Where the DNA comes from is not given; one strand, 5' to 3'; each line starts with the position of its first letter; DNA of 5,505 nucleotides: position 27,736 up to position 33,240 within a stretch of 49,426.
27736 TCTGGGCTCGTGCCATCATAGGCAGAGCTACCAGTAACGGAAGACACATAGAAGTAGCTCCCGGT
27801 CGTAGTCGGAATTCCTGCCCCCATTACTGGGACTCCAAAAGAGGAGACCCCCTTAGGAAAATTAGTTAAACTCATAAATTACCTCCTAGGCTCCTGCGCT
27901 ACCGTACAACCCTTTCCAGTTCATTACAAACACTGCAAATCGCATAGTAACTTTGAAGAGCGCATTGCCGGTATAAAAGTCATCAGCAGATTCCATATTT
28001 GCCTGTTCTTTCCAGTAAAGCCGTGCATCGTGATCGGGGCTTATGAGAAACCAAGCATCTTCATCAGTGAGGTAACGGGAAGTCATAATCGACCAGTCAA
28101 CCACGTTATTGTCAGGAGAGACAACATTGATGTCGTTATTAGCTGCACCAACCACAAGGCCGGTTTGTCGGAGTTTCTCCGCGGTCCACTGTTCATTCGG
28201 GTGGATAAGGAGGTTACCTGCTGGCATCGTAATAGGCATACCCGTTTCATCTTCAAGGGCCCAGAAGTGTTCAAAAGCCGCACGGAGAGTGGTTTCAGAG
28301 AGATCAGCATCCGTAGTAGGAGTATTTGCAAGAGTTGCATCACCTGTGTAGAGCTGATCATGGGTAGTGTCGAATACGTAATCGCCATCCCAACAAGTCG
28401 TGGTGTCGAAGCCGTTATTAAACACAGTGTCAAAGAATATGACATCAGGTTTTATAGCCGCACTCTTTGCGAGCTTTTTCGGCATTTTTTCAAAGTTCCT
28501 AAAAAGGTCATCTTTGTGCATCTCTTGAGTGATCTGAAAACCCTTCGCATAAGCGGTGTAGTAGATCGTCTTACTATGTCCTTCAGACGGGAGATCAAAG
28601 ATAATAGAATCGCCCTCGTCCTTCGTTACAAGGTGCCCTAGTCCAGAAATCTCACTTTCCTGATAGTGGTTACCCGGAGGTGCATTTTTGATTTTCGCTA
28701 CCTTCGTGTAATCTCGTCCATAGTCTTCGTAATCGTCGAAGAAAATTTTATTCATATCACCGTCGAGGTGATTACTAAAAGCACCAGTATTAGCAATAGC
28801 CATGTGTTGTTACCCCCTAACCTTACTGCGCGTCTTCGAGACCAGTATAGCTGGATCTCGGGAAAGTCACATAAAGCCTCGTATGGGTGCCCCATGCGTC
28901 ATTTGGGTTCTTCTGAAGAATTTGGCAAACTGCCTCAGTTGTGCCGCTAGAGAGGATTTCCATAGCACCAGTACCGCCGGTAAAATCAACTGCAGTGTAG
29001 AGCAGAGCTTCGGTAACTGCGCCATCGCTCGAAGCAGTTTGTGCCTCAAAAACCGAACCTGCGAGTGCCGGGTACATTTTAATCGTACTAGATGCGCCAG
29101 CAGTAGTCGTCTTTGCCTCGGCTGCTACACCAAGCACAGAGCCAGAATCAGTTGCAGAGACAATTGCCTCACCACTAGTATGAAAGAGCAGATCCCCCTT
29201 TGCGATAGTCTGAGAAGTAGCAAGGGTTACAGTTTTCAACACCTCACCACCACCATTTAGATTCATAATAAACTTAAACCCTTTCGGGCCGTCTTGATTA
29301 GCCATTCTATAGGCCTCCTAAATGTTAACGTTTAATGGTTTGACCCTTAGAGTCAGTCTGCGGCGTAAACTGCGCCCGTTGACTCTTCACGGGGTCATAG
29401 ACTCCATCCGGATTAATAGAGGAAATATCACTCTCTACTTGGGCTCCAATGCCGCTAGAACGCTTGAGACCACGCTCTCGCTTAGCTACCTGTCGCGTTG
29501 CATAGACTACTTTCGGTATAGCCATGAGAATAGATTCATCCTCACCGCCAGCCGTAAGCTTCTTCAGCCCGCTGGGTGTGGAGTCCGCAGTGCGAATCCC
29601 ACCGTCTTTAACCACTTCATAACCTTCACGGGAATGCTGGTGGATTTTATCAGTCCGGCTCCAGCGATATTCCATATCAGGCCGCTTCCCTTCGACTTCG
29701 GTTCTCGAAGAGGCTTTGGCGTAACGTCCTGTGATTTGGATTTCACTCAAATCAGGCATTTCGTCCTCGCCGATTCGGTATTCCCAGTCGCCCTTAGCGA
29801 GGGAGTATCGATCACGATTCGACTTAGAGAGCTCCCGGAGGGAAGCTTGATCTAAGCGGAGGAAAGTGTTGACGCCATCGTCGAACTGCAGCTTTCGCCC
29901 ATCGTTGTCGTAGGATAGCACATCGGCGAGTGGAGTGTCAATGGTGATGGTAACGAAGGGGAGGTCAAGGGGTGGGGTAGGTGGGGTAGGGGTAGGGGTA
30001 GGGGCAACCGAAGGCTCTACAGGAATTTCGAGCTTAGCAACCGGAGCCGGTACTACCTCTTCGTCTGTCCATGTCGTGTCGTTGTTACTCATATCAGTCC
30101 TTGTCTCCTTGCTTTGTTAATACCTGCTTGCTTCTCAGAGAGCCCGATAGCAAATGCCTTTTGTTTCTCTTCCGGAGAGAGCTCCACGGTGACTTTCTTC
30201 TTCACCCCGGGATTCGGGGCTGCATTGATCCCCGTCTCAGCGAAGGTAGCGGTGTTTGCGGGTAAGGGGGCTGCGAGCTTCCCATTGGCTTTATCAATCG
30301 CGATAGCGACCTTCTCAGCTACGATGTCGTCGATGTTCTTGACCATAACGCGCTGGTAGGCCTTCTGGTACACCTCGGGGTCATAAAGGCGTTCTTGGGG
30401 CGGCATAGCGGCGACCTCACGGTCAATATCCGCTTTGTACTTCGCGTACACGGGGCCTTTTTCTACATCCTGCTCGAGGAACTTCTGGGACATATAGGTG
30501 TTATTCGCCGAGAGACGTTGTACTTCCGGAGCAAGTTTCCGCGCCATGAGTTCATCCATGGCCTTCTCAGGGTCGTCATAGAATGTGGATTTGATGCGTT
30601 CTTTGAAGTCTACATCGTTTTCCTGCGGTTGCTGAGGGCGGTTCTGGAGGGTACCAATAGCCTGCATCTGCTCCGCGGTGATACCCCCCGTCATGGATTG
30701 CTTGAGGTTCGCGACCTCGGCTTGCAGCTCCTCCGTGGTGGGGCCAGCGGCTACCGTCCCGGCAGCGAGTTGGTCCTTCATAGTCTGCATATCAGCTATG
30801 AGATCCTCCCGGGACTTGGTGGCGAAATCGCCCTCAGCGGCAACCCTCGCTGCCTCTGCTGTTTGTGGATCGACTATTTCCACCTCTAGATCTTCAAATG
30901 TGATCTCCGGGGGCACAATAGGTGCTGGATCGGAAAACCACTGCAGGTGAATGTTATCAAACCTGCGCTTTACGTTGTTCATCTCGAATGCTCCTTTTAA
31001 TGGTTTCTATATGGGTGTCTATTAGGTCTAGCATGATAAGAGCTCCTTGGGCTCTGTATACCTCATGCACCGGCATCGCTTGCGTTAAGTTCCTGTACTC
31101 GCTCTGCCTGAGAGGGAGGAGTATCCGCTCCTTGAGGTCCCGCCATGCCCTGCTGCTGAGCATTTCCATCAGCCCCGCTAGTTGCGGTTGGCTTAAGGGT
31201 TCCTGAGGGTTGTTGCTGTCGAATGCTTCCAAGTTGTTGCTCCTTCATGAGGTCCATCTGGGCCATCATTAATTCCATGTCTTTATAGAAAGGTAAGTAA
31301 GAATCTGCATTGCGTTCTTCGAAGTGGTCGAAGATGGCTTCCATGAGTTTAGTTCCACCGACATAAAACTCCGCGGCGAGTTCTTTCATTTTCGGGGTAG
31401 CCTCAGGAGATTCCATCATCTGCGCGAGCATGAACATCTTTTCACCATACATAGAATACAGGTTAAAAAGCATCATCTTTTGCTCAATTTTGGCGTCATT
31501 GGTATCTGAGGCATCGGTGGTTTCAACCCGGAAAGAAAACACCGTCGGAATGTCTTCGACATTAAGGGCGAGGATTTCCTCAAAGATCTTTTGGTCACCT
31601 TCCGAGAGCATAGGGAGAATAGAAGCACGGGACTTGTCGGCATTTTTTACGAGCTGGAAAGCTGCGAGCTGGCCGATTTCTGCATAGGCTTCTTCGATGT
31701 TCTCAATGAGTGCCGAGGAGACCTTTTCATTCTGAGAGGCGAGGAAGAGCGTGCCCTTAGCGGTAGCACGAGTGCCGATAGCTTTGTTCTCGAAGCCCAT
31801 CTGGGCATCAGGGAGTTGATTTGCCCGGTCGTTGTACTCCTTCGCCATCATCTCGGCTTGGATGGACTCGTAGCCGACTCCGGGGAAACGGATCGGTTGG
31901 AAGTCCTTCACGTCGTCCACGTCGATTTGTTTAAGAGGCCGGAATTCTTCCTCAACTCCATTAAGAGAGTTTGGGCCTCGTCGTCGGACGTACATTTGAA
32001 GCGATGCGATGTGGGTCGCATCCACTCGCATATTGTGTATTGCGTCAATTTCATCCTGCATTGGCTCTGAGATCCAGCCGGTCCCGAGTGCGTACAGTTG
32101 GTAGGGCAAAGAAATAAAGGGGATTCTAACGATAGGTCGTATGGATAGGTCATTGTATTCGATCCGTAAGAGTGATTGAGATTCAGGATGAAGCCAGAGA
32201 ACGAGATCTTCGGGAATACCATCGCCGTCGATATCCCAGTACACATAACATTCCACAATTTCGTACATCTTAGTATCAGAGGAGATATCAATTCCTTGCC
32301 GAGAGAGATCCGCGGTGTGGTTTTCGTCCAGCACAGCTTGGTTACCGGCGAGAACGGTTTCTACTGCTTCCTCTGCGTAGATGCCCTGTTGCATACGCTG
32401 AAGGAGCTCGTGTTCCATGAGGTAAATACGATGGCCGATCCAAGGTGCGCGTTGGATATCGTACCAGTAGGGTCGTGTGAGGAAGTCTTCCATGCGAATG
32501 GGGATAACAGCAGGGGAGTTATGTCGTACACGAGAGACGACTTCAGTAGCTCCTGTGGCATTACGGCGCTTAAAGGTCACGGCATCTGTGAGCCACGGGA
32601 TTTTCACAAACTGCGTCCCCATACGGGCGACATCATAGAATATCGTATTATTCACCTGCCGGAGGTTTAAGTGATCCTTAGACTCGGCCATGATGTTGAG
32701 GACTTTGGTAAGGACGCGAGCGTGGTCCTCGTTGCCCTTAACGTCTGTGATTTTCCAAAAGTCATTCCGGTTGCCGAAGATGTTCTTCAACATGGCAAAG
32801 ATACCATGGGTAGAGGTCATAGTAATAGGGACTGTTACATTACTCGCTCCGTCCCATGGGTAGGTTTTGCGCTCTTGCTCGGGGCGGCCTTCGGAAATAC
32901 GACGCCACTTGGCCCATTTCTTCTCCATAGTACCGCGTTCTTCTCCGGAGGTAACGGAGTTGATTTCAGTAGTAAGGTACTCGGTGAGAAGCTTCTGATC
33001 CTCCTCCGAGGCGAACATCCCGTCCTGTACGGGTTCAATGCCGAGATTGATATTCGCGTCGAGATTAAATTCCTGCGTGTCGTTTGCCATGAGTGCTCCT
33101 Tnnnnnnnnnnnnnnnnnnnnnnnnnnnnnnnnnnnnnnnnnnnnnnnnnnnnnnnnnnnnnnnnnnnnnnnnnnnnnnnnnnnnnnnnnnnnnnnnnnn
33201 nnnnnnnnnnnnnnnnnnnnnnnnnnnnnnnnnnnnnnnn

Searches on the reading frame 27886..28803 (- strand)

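Call 72: search_protein_families(library=phrogs, proteins=[window:27886-28803:-], max_evalue=0.001)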
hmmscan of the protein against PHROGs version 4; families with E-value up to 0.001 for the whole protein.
window:27886-28803:- (305 aa): 3 families
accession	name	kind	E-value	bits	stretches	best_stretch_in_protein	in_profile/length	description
phrog_4523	-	head and packaging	2.4e-13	50.7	1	2-304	354-643/644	major head and protease protein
phrog_133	-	head and packaging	1.5e-12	47.9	1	5-304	379-667/668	head maturation protease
phrog_371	-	head and packaging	7.5e-12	46.1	1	74-304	69-233/303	major head protein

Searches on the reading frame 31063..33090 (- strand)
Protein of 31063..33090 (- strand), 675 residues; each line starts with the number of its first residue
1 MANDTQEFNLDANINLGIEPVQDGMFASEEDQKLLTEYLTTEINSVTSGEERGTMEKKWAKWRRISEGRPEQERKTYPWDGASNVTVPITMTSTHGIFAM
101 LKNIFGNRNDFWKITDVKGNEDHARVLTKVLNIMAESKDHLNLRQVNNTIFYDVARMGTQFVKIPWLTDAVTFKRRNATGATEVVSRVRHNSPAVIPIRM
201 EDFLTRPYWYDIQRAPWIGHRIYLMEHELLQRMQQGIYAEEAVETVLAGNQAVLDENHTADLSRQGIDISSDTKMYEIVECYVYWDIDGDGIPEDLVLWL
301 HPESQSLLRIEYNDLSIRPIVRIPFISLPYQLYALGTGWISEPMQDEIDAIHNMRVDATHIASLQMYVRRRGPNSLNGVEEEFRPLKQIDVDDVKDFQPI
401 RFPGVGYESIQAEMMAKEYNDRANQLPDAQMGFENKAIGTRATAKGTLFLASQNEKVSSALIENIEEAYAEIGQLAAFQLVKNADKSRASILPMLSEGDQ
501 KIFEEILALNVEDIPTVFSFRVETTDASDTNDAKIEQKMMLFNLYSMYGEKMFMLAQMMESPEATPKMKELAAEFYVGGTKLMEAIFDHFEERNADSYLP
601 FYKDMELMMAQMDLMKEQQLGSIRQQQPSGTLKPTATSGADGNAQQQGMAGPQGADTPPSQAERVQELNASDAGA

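Call 71: search_protein_families(library=pfam, proteins=[window:31063-33090:-], max_evalue=0.01)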
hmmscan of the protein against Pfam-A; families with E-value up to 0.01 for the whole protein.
window:31063-33090:- (675 aa): 1 family
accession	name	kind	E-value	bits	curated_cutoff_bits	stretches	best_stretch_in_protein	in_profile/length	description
PF23899.1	SU10_portal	-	3.9e-18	65.7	30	1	185-618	182-591/593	Phage SU10 portal protein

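Call 72: search_protein_families(library=phrogs, proteins=[window:31063-33090:-], max_evalue=0.001)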
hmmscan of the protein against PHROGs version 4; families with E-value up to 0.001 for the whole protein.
window:31063-33090:- (675 aa): 2 families
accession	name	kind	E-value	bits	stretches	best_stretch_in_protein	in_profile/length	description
phrog_1216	-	head and packaging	3.3e-18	66.6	1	175-485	192-514/714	portal protein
phrog_332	-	connector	1.3e-10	41.3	1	52-472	25-417/560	head-tail adaptor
